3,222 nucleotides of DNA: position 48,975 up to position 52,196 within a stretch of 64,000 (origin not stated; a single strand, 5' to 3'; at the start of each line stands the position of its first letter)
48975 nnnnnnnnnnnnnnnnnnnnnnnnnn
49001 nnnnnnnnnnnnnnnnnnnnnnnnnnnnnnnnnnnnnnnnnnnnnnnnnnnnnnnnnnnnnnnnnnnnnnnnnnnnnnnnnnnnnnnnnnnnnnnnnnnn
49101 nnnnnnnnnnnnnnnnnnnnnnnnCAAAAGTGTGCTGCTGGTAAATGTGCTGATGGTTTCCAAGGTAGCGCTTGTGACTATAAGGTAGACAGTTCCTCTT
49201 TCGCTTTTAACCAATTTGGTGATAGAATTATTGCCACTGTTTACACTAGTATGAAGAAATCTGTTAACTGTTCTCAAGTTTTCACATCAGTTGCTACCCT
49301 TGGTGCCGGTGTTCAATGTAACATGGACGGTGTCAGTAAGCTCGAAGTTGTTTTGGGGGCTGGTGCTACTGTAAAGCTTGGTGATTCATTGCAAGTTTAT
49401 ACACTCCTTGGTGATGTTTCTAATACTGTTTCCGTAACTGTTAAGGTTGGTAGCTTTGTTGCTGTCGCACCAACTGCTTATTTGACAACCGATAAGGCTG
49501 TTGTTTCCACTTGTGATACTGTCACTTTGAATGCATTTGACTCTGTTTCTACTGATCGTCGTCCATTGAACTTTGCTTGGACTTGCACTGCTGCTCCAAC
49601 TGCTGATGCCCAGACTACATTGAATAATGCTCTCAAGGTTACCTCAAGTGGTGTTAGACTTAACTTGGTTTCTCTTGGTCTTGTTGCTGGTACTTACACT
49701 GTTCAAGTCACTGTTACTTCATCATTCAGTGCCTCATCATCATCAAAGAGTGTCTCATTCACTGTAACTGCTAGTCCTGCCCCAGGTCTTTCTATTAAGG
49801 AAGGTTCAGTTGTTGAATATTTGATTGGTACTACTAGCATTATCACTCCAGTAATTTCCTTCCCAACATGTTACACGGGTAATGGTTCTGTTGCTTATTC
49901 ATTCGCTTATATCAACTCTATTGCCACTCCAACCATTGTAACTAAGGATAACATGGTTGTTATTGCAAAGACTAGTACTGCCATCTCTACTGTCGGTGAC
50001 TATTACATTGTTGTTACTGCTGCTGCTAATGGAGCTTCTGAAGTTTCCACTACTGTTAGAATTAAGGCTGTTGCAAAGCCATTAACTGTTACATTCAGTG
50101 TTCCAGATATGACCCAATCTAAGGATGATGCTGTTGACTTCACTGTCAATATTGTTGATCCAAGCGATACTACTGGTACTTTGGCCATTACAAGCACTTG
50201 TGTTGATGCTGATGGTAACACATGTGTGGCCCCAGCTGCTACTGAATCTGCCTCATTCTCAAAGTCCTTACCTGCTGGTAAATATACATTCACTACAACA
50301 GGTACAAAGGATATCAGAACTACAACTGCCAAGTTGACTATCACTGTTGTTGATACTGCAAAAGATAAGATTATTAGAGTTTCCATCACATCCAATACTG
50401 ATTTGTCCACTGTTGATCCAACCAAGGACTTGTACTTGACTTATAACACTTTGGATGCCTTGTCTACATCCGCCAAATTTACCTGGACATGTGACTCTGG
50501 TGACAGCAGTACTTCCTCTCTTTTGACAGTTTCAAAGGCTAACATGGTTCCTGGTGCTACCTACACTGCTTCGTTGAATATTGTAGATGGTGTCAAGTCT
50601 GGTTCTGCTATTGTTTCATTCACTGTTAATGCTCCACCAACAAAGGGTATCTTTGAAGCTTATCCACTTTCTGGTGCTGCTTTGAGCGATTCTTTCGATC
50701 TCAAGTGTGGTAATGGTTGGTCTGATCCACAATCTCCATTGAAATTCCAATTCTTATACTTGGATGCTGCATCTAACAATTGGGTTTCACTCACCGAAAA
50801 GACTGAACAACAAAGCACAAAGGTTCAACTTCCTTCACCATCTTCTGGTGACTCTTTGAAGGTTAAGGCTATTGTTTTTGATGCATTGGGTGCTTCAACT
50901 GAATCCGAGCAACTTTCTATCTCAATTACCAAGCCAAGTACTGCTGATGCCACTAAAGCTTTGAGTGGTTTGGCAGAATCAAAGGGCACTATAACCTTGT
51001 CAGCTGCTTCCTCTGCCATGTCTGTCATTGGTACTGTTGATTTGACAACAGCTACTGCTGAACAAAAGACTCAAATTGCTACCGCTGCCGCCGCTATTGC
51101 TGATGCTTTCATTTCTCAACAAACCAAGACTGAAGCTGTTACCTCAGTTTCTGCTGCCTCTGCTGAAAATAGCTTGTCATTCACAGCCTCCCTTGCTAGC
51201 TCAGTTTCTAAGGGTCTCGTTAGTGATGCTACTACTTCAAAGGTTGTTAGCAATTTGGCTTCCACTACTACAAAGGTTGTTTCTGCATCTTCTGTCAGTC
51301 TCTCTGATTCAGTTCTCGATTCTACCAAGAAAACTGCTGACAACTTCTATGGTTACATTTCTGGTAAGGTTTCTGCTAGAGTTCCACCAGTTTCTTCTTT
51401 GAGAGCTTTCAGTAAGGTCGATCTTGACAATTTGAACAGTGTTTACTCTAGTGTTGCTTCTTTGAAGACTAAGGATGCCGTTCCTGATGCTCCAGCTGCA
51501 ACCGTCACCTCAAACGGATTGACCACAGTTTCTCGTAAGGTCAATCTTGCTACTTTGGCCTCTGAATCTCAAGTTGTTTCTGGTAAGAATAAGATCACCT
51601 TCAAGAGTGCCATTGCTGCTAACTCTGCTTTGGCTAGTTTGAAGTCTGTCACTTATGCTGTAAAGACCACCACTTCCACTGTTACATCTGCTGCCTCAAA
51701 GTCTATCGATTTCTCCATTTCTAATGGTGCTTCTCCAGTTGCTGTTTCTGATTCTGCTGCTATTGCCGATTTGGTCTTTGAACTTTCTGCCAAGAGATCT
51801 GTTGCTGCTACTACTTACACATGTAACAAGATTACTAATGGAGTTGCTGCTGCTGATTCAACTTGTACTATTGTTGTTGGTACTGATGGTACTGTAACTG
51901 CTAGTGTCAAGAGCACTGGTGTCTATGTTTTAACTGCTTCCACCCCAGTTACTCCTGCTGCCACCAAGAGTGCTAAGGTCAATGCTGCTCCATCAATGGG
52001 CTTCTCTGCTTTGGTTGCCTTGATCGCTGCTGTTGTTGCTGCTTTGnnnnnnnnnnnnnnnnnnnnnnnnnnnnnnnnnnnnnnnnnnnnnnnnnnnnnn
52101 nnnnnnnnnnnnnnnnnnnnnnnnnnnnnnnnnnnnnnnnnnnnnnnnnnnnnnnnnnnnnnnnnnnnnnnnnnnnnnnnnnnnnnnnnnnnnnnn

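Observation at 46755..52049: Large GPI-anchored mucin/EGF-repeat surface glycoprotein with near-identical internal tandem repeats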

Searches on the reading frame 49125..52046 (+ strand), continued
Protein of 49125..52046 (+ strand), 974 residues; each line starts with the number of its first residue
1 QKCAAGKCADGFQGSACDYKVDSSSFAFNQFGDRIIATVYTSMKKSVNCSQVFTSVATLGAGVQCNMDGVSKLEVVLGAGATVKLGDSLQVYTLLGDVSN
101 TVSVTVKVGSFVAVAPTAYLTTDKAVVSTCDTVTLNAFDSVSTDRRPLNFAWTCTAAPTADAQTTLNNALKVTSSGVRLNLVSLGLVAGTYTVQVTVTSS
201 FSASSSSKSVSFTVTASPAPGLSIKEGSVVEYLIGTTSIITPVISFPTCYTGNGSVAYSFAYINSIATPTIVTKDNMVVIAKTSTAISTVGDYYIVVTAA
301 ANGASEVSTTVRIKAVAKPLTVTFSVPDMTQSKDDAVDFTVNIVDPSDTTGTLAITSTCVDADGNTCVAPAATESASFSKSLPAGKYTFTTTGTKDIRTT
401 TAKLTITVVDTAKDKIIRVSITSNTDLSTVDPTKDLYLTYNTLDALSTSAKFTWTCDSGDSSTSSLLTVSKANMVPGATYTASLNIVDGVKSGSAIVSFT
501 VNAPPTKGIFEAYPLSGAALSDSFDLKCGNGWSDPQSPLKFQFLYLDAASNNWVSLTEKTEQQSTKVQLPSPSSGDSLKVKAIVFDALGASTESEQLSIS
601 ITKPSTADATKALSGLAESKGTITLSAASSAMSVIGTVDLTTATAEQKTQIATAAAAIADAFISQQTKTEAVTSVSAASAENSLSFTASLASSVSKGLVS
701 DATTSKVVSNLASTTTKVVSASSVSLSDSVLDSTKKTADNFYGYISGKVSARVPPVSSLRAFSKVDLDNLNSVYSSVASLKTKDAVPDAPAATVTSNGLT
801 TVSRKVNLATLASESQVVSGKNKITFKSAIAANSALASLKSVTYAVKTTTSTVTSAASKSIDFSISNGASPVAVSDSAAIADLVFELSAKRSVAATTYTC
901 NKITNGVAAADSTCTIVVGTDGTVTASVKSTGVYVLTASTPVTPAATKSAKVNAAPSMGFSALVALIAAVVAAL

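Call 73: list_cluster_members(proteins=[P0001, P0012, P0016, P0022, P0026, P0028, P0035, P0036, P0040, P0057])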
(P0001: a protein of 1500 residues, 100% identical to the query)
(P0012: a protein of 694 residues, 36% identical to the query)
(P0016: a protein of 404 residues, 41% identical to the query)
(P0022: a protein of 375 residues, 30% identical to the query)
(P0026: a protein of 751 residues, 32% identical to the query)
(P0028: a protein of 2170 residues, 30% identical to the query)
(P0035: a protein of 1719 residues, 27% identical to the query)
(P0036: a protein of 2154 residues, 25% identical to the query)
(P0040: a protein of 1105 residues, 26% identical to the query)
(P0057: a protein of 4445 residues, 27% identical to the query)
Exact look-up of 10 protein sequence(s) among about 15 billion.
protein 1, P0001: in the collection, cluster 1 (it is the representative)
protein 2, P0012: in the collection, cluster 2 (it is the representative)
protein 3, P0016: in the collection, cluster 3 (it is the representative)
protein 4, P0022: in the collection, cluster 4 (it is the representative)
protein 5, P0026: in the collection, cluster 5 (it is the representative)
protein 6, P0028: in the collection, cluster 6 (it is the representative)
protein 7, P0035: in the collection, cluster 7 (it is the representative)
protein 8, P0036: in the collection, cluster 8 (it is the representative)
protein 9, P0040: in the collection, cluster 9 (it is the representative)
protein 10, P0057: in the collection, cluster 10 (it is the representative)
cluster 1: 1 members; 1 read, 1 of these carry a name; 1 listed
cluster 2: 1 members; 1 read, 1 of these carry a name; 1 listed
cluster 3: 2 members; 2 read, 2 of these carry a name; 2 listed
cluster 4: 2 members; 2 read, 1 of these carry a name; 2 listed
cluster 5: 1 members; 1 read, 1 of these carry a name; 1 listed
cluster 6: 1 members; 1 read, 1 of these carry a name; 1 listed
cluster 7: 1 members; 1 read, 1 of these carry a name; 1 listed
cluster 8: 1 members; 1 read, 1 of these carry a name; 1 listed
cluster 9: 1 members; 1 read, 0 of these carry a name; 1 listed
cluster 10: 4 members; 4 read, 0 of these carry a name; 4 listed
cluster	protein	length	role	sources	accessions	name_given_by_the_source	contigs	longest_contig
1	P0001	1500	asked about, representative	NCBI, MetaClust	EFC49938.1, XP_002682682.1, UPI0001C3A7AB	predicted protein, partial [Naegleria gruberi] | status=active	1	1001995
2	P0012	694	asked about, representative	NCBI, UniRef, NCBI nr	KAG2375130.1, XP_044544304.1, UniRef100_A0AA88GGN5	hypothetical protein C9374_010134 [Naegleria lovaniensis] | PKD/REJ-like domain-containing protein n=1 Tax=Naegleria lovaniensis TaxID=51637 ... | uncharacterized protein C9374_010134 [Naegleria lovaniensis]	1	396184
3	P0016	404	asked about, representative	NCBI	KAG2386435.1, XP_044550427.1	hypothetical protein C9374_002179, partial [Naegleria lovaniensis]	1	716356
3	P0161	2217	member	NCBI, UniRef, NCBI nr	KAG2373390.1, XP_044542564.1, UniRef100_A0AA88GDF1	hypothetical protein C9374_012256 [Naegleria lovaniensis] | Uncharacterized protein n=1 Tax=Naegleria lovaniensis TaxID=51637 RepID=A0AA88GDF1_NAELO | uncharacterized protein C9374_012256 [Naegleria lovaniensis]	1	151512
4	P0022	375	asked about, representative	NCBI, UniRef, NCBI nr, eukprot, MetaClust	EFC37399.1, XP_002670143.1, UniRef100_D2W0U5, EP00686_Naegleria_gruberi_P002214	predicted protein [Naegleria gruberi] | Predicted protein n=1 Tax=Naegleria gruberi TaxID=5762 RepID=D2W0U5_NAEGR | uncharacterized protein NAEGRDRAFT_53813 [Naegleria gruberi]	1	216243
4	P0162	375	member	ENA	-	-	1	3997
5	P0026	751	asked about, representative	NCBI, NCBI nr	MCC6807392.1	MAG: hypothetical protein IT381_08210 [Deltaproteobacteria bacterium] | hypothetical protein [Deltaproteobacteria bacterium]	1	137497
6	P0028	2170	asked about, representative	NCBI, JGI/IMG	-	hypothetical protein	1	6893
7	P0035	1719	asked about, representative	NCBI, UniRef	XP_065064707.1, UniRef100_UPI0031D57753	uncharacterized protein LOC135690940 [Rhopilema esculentum] | uncharacterized protein LOC135690940 n=1 Tax=Rhopilema esculentum TaxID=499914 ...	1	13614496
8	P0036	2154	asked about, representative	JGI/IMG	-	hypothetical protein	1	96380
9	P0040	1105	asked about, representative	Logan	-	-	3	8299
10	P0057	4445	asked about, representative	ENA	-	-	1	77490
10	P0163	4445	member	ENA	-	-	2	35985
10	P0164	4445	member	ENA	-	-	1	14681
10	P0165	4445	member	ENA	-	-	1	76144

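Call 77: search_protein_families(library=pfam, proteins=[P0045, P0092, P0076, P0133, P0109, P0086], max_evalue=0.01)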
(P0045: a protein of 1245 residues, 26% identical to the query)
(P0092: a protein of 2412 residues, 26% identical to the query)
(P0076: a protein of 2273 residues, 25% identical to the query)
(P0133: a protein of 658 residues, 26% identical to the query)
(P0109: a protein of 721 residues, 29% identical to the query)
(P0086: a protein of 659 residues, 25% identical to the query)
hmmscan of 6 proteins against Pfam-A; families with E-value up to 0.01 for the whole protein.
P0045 (1245 aa): 1 family
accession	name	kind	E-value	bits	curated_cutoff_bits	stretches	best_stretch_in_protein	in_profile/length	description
PF02010.21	REJ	-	1.4e-45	156.2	25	1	18-448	14-451/452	REJ domain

P0092 (2412 aa): 2 families
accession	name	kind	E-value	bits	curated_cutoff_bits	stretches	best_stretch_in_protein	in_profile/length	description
PF02010.21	REJ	-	3.8e-26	92.1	25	1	1386-1778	5-436/452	REJ domain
PF13385.13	Laminin_G_3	-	2.4e-06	28.2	27.6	0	902-1037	13-142/151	Concanavalin A-like lectin/glucanases superfamily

P0076 (2273 aa): 7 families
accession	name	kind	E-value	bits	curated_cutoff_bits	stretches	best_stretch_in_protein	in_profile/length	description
PF23106.1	EGF_Teneurin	-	1.2e-78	259.2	24.3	14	81-109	3-30/30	Teneurin-like EGF domain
PF07974.19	EGF_2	-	4.4e-64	212.9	22.1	10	920-946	5-32/32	EGF-like domain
PF25024.1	EGF_TEN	-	8e-53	179.9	65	8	841-995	3-198/234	Teneurin EGF domain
PF21027.3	Sde0182_C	-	0.0007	20.6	27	0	1575-1631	2-56/83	Cellulose-binding protein Sde0182, C-terminal domain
PF18720.7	EGF_Tenascin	-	0.00076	19.9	25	1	840-864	5-28/29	Tenascin EGF domain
PF22352.2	K319L-like_PKD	-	0.0024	18.3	27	0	1376-1438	12-71/84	K319L-like, PKD domain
PF23301.1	EGF_PEAR1L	-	0.0048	17.3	37.5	1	964-987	14-37/49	Platelet endothelial aggregation receptor 1-like, EGF domain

P0133 (658 aa): 1 family
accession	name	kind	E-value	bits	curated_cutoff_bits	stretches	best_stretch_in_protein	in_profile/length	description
PF02010.21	REJ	-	4.7e-39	134.7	25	1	25-408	63-445/452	REJ domain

P0109 (721 aa): 1 family
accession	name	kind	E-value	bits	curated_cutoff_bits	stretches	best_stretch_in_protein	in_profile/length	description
PF02010.21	REJ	-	1.6e-58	198.9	25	1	217-624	16-452/452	REJ domain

P0086 (659 aa): 2 families
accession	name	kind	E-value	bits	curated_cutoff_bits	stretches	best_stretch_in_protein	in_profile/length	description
PF02010.21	REJ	-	8e-25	87.8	25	1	14-224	203-420/452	REJ domain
PF01825.27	GPS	-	5.9e-09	36.8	22.5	1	592-628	2-43/45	GPCR proteolysis site, GPS, motif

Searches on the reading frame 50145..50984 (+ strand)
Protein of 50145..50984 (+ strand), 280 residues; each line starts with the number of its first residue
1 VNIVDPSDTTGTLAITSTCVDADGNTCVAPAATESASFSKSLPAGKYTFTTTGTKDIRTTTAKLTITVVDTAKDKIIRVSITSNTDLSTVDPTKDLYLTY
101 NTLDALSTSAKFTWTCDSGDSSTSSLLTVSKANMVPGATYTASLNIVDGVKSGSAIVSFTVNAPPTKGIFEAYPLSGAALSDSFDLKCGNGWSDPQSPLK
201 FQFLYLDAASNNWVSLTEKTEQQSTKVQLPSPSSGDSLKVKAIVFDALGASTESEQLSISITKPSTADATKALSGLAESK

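Call 13: search_protein_families(library=pfam, proteins=[window:50145-50984:+], max_evalue=10)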
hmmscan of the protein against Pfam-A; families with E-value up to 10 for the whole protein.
window:50145-50984:+ (280 aa): 3 families
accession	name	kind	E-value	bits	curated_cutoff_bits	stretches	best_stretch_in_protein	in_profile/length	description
PF02010.21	REJ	-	3.5e-36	125.2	25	1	32-275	159-428/452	REJ domain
PF22815.2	CatAgl_D1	-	0.26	11.7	27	1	60-119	45-104/159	Alpha-1,3-glucanase catalytic domain D1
PF19408.5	PKD_6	-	0.3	11.9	25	1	9-69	8-67/82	PKD-like domain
